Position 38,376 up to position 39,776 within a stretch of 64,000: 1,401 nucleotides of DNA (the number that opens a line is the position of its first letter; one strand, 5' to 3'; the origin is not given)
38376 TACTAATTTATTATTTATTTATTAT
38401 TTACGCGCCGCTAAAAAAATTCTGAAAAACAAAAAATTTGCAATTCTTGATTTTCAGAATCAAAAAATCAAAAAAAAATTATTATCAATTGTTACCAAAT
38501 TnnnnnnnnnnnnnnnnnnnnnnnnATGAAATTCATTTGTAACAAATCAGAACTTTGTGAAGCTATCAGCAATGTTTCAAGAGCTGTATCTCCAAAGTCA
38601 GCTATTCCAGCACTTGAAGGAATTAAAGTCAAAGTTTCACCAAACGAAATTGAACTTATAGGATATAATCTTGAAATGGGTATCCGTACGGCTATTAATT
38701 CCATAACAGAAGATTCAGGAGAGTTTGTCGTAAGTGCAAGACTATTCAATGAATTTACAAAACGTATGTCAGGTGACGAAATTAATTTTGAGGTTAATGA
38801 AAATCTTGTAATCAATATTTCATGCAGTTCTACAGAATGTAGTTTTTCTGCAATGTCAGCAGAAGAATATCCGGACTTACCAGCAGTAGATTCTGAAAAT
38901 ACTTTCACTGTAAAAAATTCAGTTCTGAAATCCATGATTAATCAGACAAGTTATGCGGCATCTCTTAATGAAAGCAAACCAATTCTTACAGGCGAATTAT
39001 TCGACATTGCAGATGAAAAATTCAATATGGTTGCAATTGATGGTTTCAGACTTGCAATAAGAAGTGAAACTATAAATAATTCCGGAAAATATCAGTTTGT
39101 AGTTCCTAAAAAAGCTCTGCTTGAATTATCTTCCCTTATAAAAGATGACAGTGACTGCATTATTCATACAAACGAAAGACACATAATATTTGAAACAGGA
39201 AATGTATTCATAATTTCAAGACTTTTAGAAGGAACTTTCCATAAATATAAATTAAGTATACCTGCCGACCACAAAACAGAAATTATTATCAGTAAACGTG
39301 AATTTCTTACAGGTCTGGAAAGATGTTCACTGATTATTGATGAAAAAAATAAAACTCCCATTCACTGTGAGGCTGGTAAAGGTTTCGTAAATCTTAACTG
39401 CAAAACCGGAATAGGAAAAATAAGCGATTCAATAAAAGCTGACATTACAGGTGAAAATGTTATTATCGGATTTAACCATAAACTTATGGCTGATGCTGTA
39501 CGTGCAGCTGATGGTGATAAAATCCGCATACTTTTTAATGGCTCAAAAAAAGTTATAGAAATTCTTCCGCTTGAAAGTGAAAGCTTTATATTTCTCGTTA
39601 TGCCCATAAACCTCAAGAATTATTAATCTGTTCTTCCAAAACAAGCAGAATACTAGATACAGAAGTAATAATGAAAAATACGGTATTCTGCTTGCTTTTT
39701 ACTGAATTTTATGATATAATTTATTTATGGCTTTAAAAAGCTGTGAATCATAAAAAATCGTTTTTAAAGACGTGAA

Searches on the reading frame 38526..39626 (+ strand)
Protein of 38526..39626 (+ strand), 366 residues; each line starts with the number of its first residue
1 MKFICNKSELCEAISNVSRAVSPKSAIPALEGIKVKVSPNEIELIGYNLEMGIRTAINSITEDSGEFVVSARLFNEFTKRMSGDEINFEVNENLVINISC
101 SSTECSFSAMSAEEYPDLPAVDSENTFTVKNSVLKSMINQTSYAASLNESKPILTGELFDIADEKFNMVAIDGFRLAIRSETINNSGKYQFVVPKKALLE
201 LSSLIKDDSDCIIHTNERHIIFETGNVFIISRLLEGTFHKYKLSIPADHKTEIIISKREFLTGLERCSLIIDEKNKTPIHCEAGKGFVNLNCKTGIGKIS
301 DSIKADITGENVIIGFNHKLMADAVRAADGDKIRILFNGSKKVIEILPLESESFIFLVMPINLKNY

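Call 18: find_encoding_contigs(protein=window:38526-39626:+, flank=6000, max_places=10)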
Protein window:38526-39626:+ (366 aa): 2 contigs read that carry it; 2 places shown.
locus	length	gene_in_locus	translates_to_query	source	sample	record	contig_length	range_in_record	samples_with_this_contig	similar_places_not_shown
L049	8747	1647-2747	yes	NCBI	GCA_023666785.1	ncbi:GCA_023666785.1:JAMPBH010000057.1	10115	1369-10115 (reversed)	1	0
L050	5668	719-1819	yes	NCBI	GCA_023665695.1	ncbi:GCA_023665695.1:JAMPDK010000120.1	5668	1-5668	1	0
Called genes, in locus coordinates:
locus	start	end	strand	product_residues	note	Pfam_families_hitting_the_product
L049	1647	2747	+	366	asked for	PF00712:DNA_pol3_beta, PF02767:DNA_pol3_beta_2, PF02768:DNA_pol3_beta_3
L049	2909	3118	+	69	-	PF13275:S4_2, PF01479:S4 (weak)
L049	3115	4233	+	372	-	PF02463:SMC_N, PF13175:AAA_15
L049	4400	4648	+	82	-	PF04025:RemA-like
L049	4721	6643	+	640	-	PF02518:HATPase_c, PF00204:DNA_gyraseB, PF01751:Toprim, PF00986:DNA_gyraseB_C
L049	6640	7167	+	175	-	-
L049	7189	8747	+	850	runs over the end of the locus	PF00521:DNA_topoisoIV, PF03989:DNA_gyraseA_C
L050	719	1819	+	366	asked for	PF00712:DNA_pol3_beta, PF02767:DNA_pol3_beta_2, PF02768:DNA_pol3_beta_3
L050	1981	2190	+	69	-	PF13275:S4_2, PF01479:S4 (weak)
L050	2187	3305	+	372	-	PF02463:SMC_N, PF13175:AAA_15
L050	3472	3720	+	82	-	PF04025:RemA-like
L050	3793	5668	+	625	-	PF02518:HATPase_c, PF00204:DNA_gyraseB, PF01751:Toprim, PF00986:DNA_gyraseB_C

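Call 25: find_homologous_proteins(query=window:38526-39626:+, max_evalue=1e-100)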
Query window:38526-39626:+ (366 aa): 533 proteins with E <= 1e-100 among 5114 candidates; the best 120 are listed.
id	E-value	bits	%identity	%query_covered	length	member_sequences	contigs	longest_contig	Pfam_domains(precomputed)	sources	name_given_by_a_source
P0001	2.2e-229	778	98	100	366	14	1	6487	PF00712.25,PF02768.21,PF02767.22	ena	-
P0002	1.0e-214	730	91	100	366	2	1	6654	PF00712.25,PF02768.21,PF02767.22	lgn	-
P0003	1.2e-211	720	90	100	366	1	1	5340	PF00712.25,PF02768.21,PF02767.22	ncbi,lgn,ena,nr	ncbi:MAG: DNA polymerase III subunit beta [Ruminococcus sp.]|nr:DNA polymerase III subunit beta [Rum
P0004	1.7e-196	670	84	100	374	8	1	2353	PF00712.25,PF02768.21,PF02767.22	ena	-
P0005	2.9e-193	659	82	100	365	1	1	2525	PF00712.25,PF02768.21,PF02767.22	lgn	-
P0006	1.0e-191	654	81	100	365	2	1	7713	PF00712.25,PF02768.21,PF02767.22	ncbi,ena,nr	ncbi:MAG: DNA polymerase III subunit beta [Ruminococcus sp.]|nr:DNA polymerase III subunit beta [Rum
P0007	1.3e-190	651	80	99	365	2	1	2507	PF00712.25,PF02768.21,PF02767.22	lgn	-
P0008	6.7e-190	648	80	100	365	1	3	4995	PF00712.25,PF02768.21,PF02767.22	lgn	-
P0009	1.2e-189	648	81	100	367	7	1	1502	PF00712.25,PF02768.21,PF02767.22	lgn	-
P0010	1.4e-189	647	80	100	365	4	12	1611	PF00712.25,PF02768.21,PF02767.22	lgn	-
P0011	1.9e-188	644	80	100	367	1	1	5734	PF00712.25,PF02768.21,PF02767.22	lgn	-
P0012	3.1e-188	643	80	100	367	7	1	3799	PF00712.25,PF02768.21,PF02767.22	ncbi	-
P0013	1.3e-186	638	80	100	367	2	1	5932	PF00712.25,PF02768.21,PF02767.22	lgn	-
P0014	2.2e-186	637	79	100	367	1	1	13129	PF00712.25,PF02768.21,PF02767.22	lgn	-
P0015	1.1e-185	635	79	100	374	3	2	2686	PF00712.25,PF02768.21,PF02767.22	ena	-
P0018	4.1e-183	626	77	100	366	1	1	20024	PF00712.25,PF02768.21,PF02767.22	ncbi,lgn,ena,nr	ncbi:MAG: DNA polymerase III subunit beta [Ruminococcus sp.]|nr:DNA polymerase III subunit beta [Rum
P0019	1.9e-181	621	76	100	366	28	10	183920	PF00712.25,PF02768.21,PF02767.22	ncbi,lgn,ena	-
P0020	2.5e-180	617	78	99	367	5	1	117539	PF00712.25,PF02768.21,PF02767.22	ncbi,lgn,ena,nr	ncbi:MAG: DNA polymerase III subunit beta [Ruminococcus sp.]|nr:DNA polymerase III subunit beta [Rum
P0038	3.0e-168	577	73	100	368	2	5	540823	PF00712.25,PF02768.21,PF02767.22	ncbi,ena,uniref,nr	ncbi:DNA polymerase III subunit beta [Ruminococcus flavefaciens]|uniref:Beta sliding clamp n=1 Tax=R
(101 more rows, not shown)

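Call 26: find_encoding_contigs(protein=P0001, flank=6000, max_places=4)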
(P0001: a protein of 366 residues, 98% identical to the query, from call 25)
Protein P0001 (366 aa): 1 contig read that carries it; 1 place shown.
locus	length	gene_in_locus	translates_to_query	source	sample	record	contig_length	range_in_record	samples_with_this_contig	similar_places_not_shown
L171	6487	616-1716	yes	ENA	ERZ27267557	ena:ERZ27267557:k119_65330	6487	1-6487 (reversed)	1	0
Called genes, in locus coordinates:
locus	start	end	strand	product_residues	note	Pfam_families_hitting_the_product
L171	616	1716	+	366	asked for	PF00712:DNA_pol3_beta, PF02767:DNA_pol3_beta_2, PF02768:DNA_pol3_beta_3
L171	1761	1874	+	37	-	-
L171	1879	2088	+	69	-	PF13275:S4_2, PF01479:S4 (weak)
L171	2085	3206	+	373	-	PF02463:SMC_N, PF13175:AAA_15 (weak)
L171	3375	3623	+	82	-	PF04025:RemA-like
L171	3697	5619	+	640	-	PF02518:HATPase_c, PF00204:DNA_gyraseB, PF01751:Toprim, PF00986:DNA_gyraseB_C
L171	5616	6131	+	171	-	-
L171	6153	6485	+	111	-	?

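Call 27: find_encoding_contigs(protein=P0002, flank=6000, max_places=4)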
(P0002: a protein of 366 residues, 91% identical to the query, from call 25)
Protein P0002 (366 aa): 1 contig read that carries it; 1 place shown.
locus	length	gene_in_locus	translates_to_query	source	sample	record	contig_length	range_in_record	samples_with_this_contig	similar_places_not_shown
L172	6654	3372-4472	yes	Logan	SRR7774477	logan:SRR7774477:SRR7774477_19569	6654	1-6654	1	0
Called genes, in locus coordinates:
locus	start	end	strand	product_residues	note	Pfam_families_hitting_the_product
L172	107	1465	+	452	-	PF11638:DnaA_N (weak), PF01695:IstB_IS21 (weak), PF00308:Bac_DnaA, PF08299:Bac_DnaA_C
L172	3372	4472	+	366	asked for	PF00712:DNA_pol3_beta, PF02767:DNA_pol3_beta_2, PF02768:DNA_pol3_beta_3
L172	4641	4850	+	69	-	PF13275:S4_2, PF01479:S4 (weak)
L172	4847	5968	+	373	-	PF02463:SMC_N, PF13175:AAA_15, PF13476:AAA_23 (weak)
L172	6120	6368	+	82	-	PF04025:RemA-like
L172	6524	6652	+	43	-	?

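Call 28: find_encoding_contigs(protein=P0020, flank=6000, max_places=3)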
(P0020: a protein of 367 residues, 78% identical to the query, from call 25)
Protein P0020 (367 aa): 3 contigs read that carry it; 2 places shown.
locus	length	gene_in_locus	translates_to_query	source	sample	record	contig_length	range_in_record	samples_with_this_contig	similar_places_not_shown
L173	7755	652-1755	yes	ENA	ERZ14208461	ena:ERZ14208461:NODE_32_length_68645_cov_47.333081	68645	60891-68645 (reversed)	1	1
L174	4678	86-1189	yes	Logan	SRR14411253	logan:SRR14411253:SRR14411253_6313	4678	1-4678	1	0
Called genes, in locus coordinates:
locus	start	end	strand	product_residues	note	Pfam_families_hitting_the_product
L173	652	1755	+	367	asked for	PF00712:DNA_pol3_beta, PF02767:DNA_pol3_beta_2, PF02768:DNA_pol3_beta_3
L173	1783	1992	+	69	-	PF13275:S4_2, PF01479:S4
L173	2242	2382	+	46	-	-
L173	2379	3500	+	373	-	PF02463:SMC_N, PF13175:AAA_15, PF13476:AAA_23 (weak)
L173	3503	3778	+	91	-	PF04025:RemA-like (weak)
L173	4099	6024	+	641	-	PF02518:HATPase_c, PF00204:DNA_gyraseB, PF01751:Toprim, PF00986:DNA_gyraseB_C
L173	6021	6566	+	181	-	-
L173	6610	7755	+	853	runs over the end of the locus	PF00521:DNA_topoisoIV, PF03989:DNA_gyraseA_C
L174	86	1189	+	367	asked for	PF00712:DNA_pol3_beta, PF02767:DNA_pol3_beta_2, PF02768:DNA_pol3_beta_3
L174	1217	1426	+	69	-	PF13275:S4_2, PF01479:S4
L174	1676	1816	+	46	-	-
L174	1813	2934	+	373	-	PF02463:SMC_N, PF13175:AAA_15, PF13476:AAA_23 (weak)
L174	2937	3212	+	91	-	PF04025:RemA-like (weak)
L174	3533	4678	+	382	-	?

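Call 29: find_encoding_contigs(protein=P0019, flank=6000, max_places=3)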
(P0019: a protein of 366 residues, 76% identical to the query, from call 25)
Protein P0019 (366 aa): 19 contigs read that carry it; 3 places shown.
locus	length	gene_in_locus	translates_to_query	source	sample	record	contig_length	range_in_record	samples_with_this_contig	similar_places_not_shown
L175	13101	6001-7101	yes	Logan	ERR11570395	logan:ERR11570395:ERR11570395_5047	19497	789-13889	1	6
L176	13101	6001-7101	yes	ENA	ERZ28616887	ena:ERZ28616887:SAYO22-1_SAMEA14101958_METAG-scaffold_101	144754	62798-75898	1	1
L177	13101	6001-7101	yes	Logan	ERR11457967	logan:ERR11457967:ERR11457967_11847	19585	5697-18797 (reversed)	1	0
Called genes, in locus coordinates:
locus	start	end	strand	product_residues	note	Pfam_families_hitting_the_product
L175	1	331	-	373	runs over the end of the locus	?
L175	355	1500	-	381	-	PF02096:60KD_IMP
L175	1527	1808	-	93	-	PF01809:YidD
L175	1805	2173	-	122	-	PF00825:Ribonuclease_P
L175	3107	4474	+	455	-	PF01695:IstB_IS21, PF00308:Bac_DnaA, PF01637:ATPase_2 (weak), PF13191:AAA_16 (weak), PF00004:AAA, PF13173:AAA_14 (weak), PF13401:AAA_22 (faint), PF08299:Bac_DnaA_C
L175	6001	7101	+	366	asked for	PF00712:DNA_pol3_beta, PF02767:DNA_pol3_beta_2, PF02768:DNA_pol3_beta_3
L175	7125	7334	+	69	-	PF13275:S4_2, PF01479:S4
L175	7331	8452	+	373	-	PF02463:SMC_N, PF13175:AAA_15, PF13476:AAA_23 (weak)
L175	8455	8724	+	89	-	PF04025:RemA-like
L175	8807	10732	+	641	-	PF02518:HATPase_c, PF00204:DNA_gyraseB, PF01751:Toprim, PF00986:DNA_gyraseB_C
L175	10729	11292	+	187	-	-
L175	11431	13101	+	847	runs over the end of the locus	PF00521:DNA_topoisoIV, PF03989:DNA_gyraseA_C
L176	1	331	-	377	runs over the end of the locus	PF14804:Jag_N, PF13083:KH_KhpA-B, PF01424:R3H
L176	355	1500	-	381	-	PF02096:60KD_IMP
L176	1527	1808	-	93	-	PF01809:YidD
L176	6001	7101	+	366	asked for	PF00712:DNA_pol3_beta, PF02767:DNA_pol3_beta_2, PF02768:DNA_pol3_beta_3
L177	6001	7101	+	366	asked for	PF00712:DNA_pol3_beta, PF02767:DNA_pol3_beta_2, PF02768:DNA_pol3_beta_3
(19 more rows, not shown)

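Call 30: find_encoding_contigs(protein=P0038, flank=6000, max_places=3)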
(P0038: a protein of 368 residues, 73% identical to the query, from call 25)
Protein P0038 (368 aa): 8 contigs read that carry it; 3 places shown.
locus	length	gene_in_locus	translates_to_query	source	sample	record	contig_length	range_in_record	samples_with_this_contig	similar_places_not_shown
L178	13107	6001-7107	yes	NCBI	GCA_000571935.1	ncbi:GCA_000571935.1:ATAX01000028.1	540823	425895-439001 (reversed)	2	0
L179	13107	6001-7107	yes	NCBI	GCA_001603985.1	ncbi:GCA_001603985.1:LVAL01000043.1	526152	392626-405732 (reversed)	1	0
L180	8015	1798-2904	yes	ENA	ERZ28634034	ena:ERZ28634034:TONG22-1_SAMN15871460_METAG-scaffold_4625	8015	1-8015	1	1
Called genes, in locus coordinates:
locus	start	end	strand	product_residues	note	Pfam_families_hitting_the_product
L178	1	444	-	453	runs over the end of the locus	PF10396:TrmE_N, PF12631:MnmE_helical, PF01926:MMR_HSR1, PF02421:FeoB_N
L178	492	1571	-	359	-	PF14804:Jag_N, PF13083:KH_KhpA-B, PF01424:R3H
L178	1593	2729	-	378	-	PF02096:60KD_IMP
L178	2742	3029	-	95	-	PF01809:YidD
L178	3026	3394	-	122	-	PF00825:Ribonuclease_P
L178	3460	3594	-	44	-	PF00468:Ribosomal_L34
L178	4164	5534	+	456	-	PF11638:DnaA_N (faint), PF01695:IstB_IS21, PF00308:Bac_DnaA, PF00004:AAA, PF00910:RNA_helicase (weak), PF01637:ATPase_2 (weak), PF13173:AAA_14 (faint), PF08299:Bac_DnaA_C, +1 more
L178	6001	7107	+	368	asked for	PF00712:DNA_pol3_beta, PF02767:DNA_pol3_beta_2, PF02768:DNA_pol3_beta_3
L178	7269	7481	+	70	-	PF13275:S4_2, PF01479:S4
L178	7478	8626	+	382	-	PF02463:SMC_N, PF13175:AAA_15 (weak), PF13476:AAA_23 (weak), PF13304:AAA_21 (faint)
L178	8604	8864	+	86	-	PF04025:RemA-like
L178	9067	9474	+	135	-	PF01797:Y1_Tnp (weak)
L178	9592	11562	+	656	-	PF02518:HATPase_c, PF00204:DNA_gyraseB, PF01751:Toprim, PF00986:DNA_gyraseB_C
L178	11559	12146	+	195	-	-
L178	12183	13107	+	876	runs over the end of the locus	PF00521:DNA_topoisoIV, PF03989:DNA_gyraseA_C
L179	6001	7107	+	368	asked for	PF00712:DNA_pol3_beta, PF02767:DNA_pol3_beta_2, PF02768:DNA_pol3_beta_3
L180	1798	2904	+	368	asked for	PF00712:DNA_pol3_beta, PF02767:DNA_pol3_beta_2, PF02768:DNA_pol3_beta_3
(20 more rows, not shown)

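Call 74: find_encoding_contigs(protein=P0014, flank=6000, max_places=2)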
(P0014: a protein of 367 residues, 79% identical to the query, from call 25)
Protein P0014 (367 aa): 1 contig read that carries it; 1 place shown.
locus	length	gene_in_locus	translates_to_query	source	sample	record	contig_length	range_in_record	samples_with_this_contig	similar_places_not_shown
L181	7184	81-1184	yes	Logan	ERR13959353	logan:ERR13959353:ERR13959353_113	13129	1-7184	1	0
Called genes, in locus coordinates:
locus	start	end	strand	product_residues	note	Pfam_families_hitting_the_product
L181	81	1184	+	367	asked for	PF00712:DNA_pol3_beta, PF02767:DNA_pol3_beta_2, PF02768:DNA_pol3_beta_3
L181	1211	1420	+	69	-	PF13275:S4_2, PF01479:S4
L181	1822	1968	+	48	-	-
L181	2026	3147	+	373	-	PF02463:SMC_N, PF13175:AAA_15, PF13476:AAA_23 (weak)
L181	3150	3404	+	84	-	PF04025:RemA-like (weak)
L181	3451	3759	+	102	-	-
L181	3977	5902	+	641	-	PF02518:HATPase_c, PF00204:DNA_gyraseB, PF01751:Toprim, PF00986:DNA_gyraseB_C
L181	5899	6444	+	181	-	PF14317:YcxB (faint)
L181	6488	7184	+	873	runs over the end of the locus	PF00521:DNA_topoisoIV, PF03989:DNA_gyraseA_C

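Call 75: find_encoding_contigs(protein=P0018, flank=6000, max_places=2)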
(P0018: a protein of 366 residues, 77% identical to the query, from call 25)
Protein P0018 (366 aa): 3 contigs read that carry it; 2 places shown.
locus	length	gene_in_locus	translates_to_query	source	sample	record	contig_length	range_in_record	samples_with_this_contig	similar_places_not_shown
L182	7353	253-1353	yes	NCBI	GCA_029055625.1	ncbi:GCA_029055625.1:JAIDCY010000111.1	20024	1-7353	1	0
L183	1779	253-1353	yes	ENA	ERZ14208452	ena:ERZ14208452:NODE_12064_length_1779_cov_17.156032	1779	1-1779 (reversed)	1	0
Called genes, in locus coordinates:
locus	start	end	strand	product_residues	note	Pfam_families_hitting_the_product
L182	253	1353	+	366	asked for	PF00712:DNA_pol3_beta, PF02767:DNA_pol3_beta_2, PF02768:DNA_pol3_beta_3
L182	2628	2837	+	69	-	PF13275:S4_2, PF01479:S4 (weak)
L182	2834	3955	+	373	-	PF02463:SMC_N, PF13175:AAA_15, PF13476:AAA_23 (weak)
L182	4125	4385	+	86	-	PF04025:RemA-like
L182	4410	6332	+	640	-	PF02518:HATPase_c, PF00204:DNA_gyraseB, PF01751:Toprim, PF00986:DNA_gyraseB_C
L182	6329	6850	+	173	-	-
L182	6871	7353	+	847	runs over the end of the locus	PF00521:DNA_topoisoIV, PF03989:DNA_gyraseA_C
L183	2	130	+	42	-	?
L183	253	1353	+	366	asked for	PF00712:DNA_pol3_beta, PF02767:DNA_pol3_beta_2, PF02768:DNA_pol3_beta_3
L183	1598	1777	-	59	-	?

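Call 76: find_encoding_contigs(protein=P0006, flank=6000, max_places=2)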
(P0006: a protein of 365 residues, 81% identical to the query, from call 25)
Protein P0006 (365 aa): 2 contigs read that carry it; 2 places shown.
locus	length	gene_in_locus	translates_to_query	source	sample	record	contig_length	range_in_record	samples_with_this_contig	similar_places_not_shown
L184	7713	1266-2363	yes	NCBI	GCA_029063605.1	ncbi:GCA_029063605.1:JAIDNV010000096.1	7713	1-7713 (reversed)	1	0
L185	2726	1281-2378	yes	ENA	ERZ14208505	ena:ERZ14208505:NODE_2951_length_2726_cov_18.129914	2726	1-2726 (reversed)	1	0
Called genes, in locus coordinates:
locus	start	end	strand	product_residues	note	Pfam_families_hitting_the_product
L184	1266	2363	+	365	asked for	PF00712:DNA_pol3_beta, PF02767:DNA_pol3_beta_2, PF02768:DNA_pol3_beta_3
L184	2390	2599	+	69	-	PF13275:S4_2, PF01479:S4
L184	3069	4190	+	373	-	PF02463:SMC_N, PF13175:AAA_15 (weak), PF13476:AAA_23 (weak)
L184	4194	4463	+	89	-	PF04025:RemA-like (weak)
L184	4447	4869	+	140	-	-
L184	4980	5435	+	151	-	-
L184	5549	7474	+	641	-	PF02518:HATPase_c, PF00204:DNA_gyraseB, PF01751:Toprim, PF00986:DNA_gyraseB_C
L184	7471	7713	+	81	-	?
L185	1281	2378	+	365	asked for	PF00712:DNA_pol3_beta, PF02767:DNA_pol3_beta_2, PF02768:DNA_pol3_beta_3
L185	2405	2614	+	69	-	PF13275:S4_2, PF01479:S4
